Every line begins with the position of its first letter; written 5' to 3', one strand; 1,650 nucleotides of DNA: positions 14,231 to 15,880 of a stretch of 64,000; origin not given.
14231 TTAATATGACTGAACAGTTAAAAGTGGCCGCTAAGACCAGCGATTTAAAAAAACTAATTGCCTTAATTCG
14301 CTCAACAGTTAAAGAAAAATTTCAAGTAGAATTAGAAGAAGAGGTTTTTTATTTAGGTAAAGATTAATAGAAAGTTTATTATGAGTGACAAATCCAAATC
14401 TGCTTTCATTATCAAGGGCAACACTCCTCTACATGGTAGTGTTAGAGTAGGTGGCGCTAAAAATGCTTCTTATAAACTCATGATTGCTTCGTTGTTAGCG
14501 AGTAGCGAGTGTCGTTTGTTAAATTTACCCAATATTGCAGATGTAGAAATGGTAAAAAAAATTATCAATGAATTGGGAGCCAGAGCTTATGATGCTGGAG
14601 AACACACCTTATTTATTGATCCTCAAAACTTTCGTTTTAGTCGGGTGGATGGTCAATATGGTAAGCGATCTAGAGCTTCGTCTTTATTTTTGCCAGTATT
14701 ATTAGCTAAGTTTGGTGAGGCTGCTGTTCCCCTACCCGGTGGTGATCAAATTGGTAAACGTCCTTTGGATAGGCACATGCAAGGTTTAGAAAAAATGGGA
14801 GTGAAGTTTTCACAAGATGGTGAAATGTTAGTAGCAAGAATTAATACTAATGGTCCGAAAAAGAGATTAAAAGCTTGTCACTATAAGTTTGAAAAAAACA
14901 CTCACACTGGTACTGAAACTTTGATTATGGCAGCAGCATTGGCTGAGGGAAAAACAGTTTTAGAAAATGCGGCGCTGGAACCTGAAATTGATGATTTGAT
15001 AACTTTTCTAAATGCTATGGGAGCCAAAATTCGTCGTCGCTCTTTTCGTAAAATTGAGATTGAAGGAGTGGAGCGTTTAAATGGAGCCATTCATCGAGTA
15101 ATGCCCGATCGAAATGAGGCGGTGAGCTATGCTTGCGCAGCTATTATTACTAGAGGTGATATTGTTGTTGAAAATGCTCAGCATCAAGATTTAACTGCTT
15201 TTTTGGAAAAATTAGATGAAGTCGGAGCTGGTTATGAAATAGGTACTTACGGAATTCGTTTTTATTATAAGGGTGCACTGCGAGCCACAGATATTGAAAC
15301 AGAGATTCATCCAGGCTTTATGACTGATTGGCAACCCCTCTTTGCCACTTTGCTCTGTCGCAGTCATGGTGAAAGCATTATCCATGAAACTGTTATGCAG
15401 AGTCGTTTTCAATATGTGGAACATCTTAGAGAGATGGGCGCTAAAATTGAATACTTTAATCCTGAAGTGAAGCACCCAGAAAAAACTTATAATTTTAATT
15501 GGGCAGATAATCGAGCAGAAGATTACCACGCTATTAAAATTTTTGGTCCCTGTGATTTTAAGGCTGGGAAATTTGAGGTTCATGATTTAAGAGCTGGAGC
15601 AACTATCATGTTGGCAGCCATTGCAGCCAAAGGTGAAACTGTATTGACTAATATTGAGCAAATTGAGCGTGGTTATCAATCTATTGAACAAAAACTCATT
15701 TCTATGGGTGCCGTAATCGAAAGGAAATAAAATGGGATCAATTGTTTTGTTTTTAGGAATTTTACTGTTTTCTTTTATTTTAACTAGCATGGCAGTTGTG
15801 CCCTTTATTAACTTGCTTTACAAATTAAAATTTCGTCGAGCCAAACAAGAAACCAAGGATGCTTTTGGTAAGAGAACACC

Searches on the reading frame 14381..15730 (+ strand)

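Call 65: search_protein_families(library=pfam, proteins=[window:14381-15730:+], max_evalue=0.00001)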
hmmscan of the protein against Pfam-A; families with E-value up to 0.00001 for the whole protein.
window:14381-15730:+ (449 aa): 1 family
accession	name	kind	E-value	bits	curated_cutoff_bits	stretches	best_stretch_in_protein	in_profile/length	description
PF00275.25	EPSP_synthase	-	4.3e-76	256.7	22.8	1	12-439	2-417/417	EPSP synthase (3-phosphoshikimate 1-carboxyvinyltransferase)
